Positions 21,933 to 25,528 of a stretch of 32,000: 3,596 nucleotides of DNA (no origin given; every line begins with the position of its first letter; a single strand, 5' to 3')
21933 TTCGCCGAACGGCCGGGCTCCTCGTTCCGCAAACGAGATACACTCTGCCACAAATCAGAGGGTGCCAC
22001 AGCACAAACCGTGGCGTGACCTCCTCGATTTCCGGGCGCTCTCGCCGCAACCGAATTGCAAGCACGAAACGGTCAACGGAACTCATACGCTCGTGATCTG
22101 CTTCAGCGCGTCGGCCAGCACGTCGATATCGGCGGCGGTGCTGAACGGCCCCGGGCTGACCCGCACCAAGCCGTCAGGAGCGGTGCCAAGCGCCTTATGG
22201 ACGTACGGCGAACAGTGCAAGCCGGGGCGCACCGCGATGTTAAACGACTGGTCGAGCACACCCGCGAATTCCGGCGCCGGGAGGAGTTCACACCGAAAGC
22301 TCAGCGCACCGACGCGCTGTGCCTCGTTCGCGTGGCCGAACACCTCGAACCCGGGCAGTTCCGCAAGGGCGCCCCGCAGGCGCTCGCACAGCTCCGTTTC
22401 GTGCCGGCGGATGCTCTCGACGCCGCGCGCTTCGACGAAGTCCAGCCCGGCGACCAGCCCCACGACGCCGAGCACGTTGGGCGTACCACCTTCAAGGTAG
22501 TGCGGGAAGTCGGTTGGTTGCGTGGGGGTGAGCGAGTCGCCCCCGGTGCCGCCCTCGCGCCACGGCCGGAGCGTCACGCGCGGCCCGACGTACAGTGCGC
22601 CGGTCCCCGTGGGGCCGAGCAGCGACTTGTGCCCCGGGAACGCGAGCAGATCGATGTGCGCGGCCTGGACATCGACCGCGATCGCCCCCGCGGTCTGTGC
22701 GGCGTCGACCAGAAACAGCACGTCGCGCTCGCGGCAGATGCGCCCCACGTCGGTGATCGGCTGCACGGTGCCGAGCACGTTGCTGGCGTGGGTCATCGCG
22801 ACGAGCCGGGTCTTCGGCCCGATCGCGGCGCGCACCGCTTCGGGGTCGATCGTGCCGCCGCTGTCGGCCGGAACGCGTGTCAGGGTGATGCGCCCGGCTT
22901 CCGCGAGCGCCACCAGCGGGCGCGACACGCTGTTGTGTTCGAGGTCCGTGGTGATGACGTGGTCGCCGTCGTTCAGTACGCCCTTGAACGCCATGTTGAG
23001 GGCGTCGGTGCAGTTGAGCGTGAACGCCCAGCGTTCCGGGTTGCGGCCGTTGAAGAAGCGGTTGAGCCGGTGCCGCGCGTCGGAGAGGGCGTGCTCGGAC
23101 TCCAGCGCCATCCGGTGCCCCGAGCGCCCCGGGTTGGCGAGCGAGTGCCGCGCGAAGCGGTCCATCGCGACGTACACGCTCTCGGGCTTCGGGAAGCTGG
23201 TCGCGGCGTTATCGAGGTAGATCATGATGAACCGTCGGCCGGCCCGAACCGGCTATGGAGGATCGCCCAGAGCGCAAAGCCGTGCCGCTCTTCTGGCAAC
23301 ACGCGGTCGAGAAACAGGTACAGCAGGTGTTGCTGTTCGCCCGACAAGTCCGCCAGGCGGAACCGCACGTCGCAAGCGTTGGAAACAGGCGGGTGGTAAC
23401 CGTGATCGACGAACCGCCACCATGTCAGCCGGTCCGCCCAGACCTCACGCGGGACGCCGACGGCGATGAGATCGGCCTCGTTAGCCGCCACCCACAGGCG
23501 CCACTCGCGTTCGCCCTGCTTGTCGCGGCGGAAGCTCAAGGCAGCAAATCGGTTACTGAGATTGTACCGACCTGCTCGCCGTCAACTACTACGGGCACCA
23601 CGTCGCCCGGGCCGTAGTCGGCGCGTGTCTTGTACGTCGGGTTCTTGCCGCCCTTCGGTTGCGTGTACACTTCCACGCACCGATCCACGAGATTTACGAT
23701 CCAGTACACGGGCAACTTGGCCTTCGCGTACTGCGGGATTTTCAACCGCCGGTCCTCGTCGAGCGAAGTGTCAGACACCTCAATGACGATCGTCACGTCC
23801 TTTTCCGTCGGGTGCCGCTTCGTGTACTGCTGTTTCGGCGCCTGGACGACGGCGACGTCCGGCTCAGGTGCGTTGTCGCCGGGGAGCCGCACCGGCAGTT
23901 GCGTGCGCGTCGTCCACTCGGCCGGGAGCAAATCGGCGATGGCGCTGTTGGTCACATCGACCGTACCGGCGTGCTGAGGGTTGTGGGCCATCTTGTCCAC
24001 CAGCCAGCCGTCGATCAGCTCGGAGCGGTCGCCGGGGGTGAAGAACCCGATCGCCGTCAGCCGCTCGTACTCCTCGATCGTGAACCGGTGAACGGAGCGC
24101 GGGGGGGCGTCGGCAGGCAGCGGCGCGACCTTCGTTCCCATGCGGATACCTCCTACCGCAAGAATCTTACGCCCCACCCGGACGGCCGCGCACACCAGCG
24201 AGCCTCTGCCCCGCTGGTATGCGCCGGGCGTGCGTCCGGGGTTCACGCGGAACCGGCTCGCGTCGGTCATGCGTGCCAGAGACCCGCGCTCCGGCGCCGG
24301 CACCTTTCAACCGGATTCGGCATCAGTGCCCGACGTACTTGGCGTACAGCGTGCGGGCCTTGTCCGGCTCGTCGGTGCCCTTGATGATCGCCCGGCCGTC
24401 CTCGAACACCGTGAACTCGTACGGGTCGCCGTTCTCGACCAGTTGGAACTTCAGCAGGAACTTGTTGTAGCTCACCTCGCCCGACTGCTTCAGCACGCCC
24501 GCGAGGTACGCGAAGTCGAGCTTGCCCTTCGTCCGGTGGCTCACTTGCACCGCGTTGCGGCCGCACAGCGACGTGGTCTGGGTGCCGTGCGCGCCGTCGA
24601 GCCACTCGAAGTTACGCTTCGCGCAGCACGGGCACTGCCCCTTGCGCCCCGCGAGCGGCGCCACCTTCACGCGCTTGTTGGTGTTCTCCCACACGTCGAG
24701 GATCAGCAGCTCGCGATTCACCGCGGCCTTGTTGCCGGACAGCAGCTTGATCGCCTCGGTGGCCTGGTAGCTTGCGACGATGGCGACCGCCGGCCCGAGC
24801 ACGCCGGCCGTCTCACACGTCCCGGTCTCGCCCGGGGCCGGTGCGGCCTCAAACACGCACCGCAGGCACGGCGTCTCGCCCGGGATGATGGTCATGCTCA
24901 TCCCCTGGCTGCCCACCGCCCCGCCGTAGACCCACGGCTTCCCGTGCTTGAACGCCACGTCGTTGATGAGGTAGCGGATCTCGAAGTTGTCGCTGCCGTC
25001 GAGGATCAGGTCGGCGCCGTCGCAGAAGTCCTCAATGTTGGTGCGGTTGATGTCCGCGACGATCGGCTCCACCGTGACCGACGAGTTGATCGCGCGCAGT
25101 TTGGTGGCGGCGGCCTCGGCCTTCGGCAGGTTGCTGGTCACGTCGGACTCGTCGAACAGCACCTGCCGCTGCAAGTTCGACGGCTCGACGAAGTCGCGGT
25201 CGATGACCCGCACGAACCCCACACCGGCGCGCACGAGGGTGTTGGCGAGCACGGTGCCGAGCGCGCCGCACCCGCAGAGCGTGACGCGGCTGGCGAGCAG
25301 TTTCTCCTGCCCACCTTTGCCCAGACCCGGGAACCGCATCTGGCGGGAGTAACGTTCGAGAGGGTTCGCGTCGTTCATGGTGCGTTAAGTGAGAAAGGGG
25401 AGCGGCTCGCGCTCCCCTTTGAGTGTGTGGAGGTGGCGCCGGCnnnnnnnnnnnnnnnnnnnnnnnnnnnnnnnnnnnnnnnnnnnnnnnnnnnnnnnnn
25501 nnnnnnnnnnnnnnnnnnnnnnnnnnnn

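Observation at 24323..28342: Riboswitch-controlled ThrC-like / MoaD-like / E1 operon: candidate sulfur-carrier-protein route to homocysteine with extra unassigned components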

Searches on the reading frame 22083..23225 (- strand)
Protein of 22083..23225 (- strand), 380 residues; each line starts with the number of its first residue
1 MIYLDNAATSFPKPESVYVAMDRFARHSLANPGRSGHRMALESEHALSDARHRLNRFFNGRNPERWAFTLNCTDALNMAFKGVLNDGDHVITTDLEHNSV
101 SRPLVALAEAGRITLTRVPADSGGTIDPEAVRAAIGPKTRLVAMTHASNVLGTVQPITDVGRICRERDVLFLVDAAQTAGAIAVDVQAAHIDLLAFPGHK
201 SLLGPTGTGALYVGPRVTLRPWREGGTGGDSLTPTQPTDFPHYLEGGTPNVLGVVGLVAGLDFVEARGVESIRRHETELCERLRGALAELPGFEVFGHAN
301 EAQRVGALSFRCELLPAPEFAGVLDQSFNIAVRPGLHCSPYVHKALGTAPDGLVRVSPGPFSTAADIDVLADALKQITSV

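Call 5: search_protein_families(library=pfam, proteins=[window:22083-23225:-], max_evalue=0.1)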
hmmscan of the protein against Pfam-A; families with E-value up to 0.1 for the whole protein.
window:22083-23225:- (380 aa): 6 families
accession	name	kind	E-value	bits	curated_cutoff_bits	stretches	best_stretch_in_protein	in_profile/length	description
PF00266.25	Aminotran_5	-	9.3e-90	301.7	21.5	1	2-370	1-371/371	Aminotransferase class-V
PF01041.23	DegT_DnrJ_EryC1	-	4.1e-10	39.9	19.8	1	70-185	46-156/360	DegT/DnrJ/EryC1/StrS aminotransferase family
PF01212.27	Beta_elim_lyase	-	1e-08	35.3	27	1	68-211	52-209/288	Beta-eliminating lyase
PF01053.26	Cys_Met_Meta_PP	-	5.8e-07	28.8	27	1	75-183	79-182/381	Cys/Met metabolism PLP-dependent enzyme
PF00464.25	SHMT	-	0.054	12.6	27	0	124-208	154-240/399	Serine hydroxymethyltransferase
PF00282.25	Pyridoxal_deC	-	0.058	12.6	27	0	106-210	160-276/375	Pyridoxal-dependent decarboxylase conserved domain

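Call 6: search_protein_families(library=ncbifam, proteins=[window:22083-23225:-], max_evalue=0.1)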
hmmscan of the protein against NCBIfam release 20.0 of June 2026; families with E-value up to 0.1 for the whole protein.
window:22083-23225:- (380 aa): 71 families (the best 25 are shown)
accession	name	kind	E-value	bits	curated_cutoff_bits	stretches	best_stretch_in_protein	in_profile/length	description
TIGR01977.1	am_tr_V_EF2568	hypoth_equivalog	7e-121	403.8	377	1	2-377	1-376/376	cysteine desulfurase family protein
NF040779.1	Sec_lyase_SclA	exception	9.9e-94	314.3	525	1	2-378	1-377/378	selenocysteine lyase SclA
TIGR01979.1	sufS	subfamily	1.1e-73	248.4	475.1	1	1-378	19-399/403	SufS family cysteine desulfurase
NF041166.1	f2_encap_cargo1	exception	4.8e-63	214.2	800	1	1-377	246-623/623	family 2A encapsulin nanocompartment cargo protein cysteine desulfurase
NF006791.0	PRK09295.1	equivalog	1.5e-54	185.7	661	1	1-378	24-402/406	cysteine desulfurase SufS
TIGR03392.1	FeS_syn_CsdA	equivalog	1e-53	182.9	493.6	1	2-376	18-391/398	cysteine desulfurase CsdA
NF008126.0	PRK10874.1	equivalog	4.2e-53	180.9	607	1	2-376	21-394/401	cysteine desulfurase CsdA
TIGR03402.1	FeS_nifS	equivalog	7.1e-49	166.5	530.75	1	2-377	1-369/379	cysteine desulfurase NifS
TIGR03235.1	DNA_S_dndA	equivalog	5.3e-43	147.6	480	1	3-302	1-291/353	cysteine desulfurase DndA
NF010611.0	PRK14012.1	equivalog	1.3e-42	146.1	548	1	2-300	7-296/406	IscS subfamily cysteine desulfurase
TIGR01976.1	am_tr_V_VC1184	hypoth_equivalog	1.9e-42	146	352.35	1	1-374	19-401/401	cysteine desulfurase-like protein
TIGR02006.1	IscS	equivalog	4.4e-41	141.2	643.2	1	2-227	5-232/402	IscS subfamily cysteine desulfurase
TIGR03403.1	nifS_epsilon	equivalog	4.9e-39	134.2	587.7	1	2-298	1-286/382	NifS family cysteine desulfurase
NF002806.0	PRK02948.1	subfamily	5.5e-36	124.4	304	1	1-221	1-220/381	IscS subfamily cysteine desulfurase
TIGR04343.1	egtE_PLP_lyase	equivalog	2.8e-24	85.6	400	1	2-375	15-369/370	ergothioneine biosynthesis PLP-dependent enzyme EgtE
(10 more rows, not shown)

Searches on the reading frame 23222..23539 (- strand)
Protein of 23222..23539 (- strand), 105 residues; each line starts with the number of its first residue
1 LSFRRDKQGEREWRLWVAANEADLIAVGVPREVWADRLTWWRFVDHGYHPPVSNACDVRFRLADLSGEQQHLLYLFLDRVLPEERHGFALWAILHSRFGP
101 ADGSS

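Call 5: search_protein_families(library=pfam, proteins=[window:23222-23539:-], max_evalue=0.1)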
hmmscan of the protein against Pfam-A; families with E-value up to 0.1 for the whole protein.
window:23222-23539:- (105 aa): 0 families

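Call 6: search_protein_families(library=ncbifam, proteins=[window:23222-23539:-], max_evalue=0.1)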
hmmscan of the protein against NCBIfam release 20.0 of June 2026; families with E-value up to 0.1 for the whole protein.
window:23222-23539:- (105 aa): 0 families

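Call 25: search_protein_families(library=pfam, proteins=[window:23222-23539:-], max_evalue=10)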
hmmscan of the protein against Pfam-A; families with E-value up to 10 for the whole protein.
window:23222-23539:- (105 aa): 0 families

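Call 84: list_cluster_members(proteins=[window:26373-26738:-, window:26373-26636:-, window:26373-26627:-, window:25797-26072:-, window:25447-25797:-, window:25447-25779:-, window:25447-25791:-, window:23222-23539:-, window:26076-26348:-])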
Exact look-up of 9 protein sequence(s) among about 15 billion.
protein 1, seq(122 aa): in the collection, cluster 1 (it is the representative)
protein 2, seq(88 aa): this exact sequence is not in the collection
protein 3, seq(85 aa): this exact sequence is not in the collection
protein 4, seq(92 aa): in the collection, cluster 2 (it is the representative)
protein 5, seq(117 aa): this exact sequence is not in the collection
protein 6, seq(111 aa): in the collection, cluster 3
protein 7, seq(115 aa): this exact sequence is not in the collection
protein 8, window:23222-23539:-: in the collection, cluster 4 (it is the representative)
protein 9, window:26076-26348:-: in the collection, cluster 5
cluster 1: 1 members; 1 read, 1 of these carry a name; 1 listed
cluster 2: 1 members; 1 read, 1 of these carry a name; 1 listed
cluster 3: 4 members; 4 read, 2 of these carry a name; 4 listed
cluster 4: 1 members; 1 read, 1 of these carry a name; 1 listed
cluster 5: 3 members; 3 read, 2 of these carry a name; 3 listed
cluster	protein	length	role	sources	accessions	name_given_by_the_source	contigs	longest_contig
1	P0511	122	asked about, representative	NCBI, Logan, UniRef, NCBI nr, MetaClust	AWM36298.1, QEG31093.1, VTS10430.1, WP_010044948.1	hypothetical protein GobsT_59140 [Gemmata obscuriglobus] | Uncharacterized protein n=1 Tax=Gemmata obscuriglobus TaxID=114 RepID=A0A2Z3GSH1_9BACT | hypothetical protein [Gemmata obscuriglobus]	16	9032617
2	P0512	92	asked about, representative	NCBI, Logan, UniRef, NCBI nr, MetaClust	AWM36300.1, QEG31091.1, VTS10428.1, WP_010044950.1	hypothetical protein GobsT_59120 [Gemmata obscuriglobus] | MoaD/ThiS family protein n=1 Tax=Gemmata obscuriglobus TaxID=114 RepID=A0A2Z3H5R6_9BACT | hypothetical protein [Gemmata obscuriglobus]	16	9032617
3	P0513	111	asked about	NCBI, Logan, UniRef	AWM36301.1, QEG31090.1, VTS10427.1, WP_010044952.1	hypothetical protein GobsT_59110 [Gemmata obscuriglobus] | Uncharacterized protein n=1 Tax=Gemmata obscuriglobus TaxID=114 RepID=A0A2Z3GUT1_9BACT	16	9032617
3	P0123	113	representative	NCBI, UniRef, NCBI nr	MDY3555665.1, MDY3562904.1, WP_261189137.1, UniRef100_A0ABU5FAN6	hypothetical protein R5W24_004810 [Gemmata sp. JC717] | DUF1844 domain-containing protein n=1 Tax=Gemmata algarum TaxID=2975278 ... | hypothetical protein [Gemmata algarum]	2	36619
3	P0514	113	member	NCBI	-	-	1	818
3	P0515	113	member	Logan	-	-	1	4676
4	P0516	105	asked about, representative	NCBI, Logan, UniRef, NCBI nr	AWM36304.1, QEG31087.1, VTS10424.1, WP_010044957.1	hypothetical protein GobsT_59080 [Gemmata obscuriglobus] | Uncharacterized protein n=1 Tax=Gemmata obscuriglobus TaxID=114 RepID=A0A2Z3H3W0_9BACT | hypothetical protein [Gemmata obscuriglobus]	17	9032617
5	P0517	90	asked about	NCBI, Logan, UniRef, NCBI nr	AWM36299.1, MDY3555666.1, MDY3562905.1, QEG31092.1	Sulfur carrier protein CysO [Gemmata obscuriglobus] | Molybdopterin synthase sulfur carrier subunit n=2 Tax=Gemmata TaxID=113 ... | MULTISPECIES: ubiquitin-like small modifier protein 1 [Gemmata]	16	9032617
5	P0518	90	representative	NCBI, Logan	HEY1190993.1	MAG TPA: ubiquitin-like small modifier protein 1 [Gemmata sp.]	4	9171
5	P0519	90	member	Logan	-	-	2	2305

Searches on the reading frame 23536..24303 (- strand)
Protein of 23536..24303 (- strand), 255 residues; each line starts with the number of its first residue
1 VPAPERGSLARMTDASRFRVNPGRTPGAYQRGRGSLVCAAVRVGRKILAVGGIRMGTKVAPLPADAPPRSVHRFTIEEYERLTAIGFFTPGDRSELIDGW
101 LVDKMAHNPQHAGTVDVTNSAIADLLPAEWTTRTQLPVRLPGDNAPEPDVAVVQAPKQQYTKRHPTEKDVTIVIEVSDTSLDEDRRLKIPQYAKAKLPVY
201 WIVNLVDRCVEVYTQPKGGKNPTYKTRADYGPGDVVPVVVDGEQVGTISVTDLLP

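Call 5: search_protein_families(library=pfam, proteins=[window:23536-24303:-], max_evalue=0.1)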
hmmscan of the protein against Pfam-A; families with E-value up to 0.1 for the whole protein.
window:23536-24303:- (255 aa): 1 family
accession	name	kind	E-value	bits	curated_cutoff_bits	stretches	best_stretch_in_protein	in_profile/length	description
PF05685.18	Uma2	-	2.6e-28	99.1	27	1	77-235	2-157/172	Putative restriction endonuclease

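Call 6: search_protein_families(library=ncbifam, proteins=[window:23536-24303:-], max_evalue=0.1)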
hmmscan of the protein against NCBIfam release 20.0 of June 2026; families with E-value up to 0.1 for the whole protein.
window:23536-24303:- (255 aa): 0 families

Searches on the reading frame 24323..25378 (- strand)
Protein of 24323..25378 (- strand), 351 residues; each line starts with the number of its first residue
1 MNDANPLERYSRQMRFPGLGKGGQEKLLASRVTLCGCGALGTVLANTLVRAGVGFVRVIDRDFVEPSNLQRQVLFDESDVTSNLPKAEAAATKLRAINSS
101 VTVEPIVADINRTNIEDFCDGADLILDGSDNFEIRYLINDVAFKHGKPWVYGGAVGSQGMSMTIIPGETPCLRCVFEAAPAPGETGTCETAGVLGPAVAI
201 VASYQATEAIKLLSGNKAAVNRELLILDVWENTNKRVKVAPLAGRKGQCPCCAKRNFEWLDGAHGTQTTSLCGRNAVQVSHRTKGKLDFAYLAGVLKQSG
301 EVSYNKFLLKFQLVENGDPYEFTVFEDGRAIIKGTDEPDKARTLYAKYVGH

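Call 5: search_protein_families(library=pfam, proteins=[window:24323-25378:-], max_evalue=0.1)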
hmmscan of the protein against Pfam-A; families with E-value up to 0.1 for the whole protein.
window:24323-25378:- (351 aa): 2 families
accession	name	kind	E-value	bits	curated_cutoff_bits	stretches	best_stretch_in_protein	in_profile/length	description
PF00899.27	ThiF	-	4.5e-76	255.6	28.1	1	10-250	1-237/238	ThiF family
PF01488.26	Shikimate_DH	-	0.059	13.9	24.3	1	26-102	9-84/138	Shikimate / quinate 5-dehydrogenase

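Call 6: search_protein_families(library=ncbifam, proteins=[window:24323-25378:-], max_evalue=0.1)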
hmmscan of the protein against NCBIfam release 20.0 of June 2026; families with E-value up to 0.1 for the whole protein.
window:24323-25378:- (351 aa): 26 families (the best 25 are shown)
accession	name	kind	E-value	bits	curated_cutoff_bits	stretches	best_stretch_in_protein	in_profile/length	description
NF009123.0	PRK12475.1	subfamily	1.4e-111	373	510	1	8-350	3-338/338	MoeB/ThiF family adenylyltransferase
TIGR02356.1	adenyl_thiF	equivalog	1.2e-74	250.1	275.25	1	9-213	1-203/203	thiazole biosynthesis adenylyltransferase ThiF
NF006444.0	PRK08762.1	equivalog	2.1e-63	214.3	449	1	5-255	123-370/387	molybdopterin-synthase adenylyltransferase MoeB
NF047750.1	SAMPActivE1UbaA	equivalog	3.4e-55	187.3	450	1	3-265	6-261/270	SAMP-activating enzyme E1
NF004281.0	PRK05690.1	subfamily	8.9e-52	175.8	266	1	7-240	10-240/250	molybdopterin-synthase adenylyltransferase MoeB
NF005902.0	PRK07878.1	equivalog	1.5e-47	162.4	647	1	7-239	20-254/392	adenylyltransferase/sulfurtransferase MoeZ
NF006204.0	PRK08328.1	equivalog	1.7e-47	161.9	339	1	5-235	5-227/231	hypothetical protein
NF004111.0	PRK05600.1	equivalog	9e-46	156.7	437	1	6-245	18-258/371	ThiF family adenylyltransferase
NF005646.0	PRK07411.1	equivalog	2.2e-44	152.2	633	1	6-241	15-248/390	molybdopterin-synthase adenylyltransferase MoeB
TIGR02355.1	moeB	equivalog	3.5e-42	144.5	376.55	1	8-239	3-231/240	molybdopterin-synthase adenylyltransferase MoeB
NF006395.0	PRK08644.1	equivalog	1.2e-26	93.7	159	1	21-217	22-213/215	sulfur carrier protein ThiS adenylyltransferase ThiF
TIGR02354.1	thiF_fam2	equivalog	3.5e-20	72.7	152.2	1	25-211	17-198/200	thiamine biosynthesis protein ThiF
NF006077.0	PRK08223.1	equivalog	5.2e-19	68.3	266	1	22-156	21-155/296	hypothetical protein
NF058523.1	6A-MBL_cap2_3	equivalog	1.2e-18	67.1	320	1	28-129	297-399/665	anti-phage 6A-MBL system cap2_3 protein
NF011424.0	PRK14851.1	subfamily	9.4e-16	56.9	1170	1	19-157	33-171/679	hypothetical protein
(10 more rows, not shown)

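Call 15: search_solved_structures(query=window:24323-25378:-, max_evalue=1e-10)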
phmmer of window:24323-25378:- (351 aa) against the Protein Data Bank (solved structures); distinct sequences matched with E-value up to 1e-10: 43.
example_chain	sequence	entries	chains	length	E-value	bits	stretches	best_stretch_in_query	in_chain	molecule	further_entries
1zud_1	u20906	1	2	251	1.3e-35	126.3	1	2-256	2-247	Adenylyltransferase thiF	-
1zfn_A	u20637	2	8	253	1.3e-35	126.3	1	2-256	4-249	Adenylyltransferase thiF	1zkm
6yub_B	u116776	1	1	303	5.1e-34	121.1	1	6-215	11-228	Adenylyltransferase and sulfurtransferase uba4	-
6yub_A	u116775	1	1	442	1e-33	120.1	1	6-215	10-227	Adenylyltransferase and sulfurtransferase uba4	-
6z6s_DDD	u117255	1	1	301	1.3e-32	116.5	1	6-215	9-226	Adenylyltransferase and sulfurtransferase uba4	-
6yuc_D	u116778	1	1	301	1.3e-32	116.5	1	6-215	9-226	Adenylyltransferase and sulfurtransferase uba4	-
1jw9_B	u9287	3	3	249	1.8e-32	116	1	7-230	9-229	MOLYBDOPTERIN BIOSYNTHESIS MOEB PROTEIN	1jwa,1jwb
8se9_A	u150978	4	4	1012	3.5e-22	82.2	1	10-180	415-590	Ubiquitin-like modifier-activating enzyme 7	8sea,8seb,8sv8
8oif_A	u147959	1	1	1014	3.5e-22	82.2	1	10-180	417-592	Ubiquitin-like modifier-activating enzyme 7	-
9jtc_A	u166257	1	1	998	8.1e-22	81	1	14-187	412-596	UBA7 protein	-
9ykv_A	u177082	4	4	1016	2.2e-18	69.7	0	25-170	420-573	Ubiquitin-like modifier-activating enzyme 6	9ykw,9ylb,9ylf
7sol_A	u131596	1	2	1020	2.3e-18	69.6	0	25-169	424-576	Ubiquitin-like modifier-activating enzyme 6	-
9xgb_A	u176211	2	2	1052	2.4e-18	69.6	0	25-170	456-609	Ubiquitin-like modifier-activating enzyme 6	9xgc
7pyv_A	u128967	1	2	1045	2.5e-18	69.5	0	25-169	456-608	Ubiquitin-like modifier-activating enzyme 6,Ubiquitin-like modifier-activating enzyme 1,Ub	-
7pvn_A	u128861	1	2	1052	2.5e-18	69.5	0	25-169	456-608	Ubiquitin-like modifier-activating enzyme 6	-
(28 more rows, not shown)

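Call 74: find_homologous_proteins(query=window:24323-25378:-, max_evalue=1e-10)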
Query window:24323-25378:- (351 aa): 8000 proteins with E <= 1e-10 among 8000 candidates; the best 120 are listed.
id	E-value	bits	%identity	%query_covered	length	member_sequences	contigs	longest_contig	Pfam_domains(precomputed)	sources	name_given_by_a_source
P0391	5.8e-236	800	100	100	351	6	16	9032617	PF00899.28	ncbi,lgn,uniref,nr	ncbi:putative adenylyltransferase/sulfurtransferase MoeZ [Gemmata obscuriglobus]|uniref:Thiamine bio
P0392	7.4e-228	773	97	100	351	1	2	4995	PF00899.28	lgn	-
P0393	6.8e-225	764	95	100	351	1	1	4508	PF00899.28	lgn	-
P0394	2.5e-224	762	95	100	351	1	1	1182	PF00899.28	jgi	jgi:adenylyltransferase/sulfurtransferase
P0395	4.5e-224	761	95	100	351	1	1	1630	PF00899.28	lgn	-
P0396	6.4e-224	760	94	100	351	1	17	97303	PF00899.28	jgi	jgi:adenylyltransferase/sulfurtransferase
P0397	7.8e-224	760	95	99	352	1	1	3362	PF00899.28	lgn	-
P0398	8.9e-224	760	94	100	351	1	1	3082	PF00899.28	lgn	-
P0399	1.2e-223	760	94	100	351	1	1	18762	PF00899.28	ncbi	-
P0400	7.1e-223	757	94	99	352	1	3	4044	PF00899.28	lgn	-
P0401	7.6e-223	757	94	99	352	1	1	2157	PF00899.28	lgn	-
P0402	1.7e-222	756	94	100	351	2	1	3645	PF00899.28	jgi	jgi:adenylyltransferase/sulfurtransferase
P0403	2.1e-222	755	93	100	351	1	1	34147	PF00899.28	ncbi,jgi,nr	ncbi:MAG: thiazole biosynthesis adenylyltransferase ThiF [Planctomycetes bacterium]|nr:thiazole bios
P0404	2.7e-222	755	94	99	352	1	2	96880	PF00899.28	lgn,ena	-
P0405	2.9e-222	755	93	100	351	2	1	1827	PF00899.28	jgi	jgi:molybdopterin-synthase adenylyltransferase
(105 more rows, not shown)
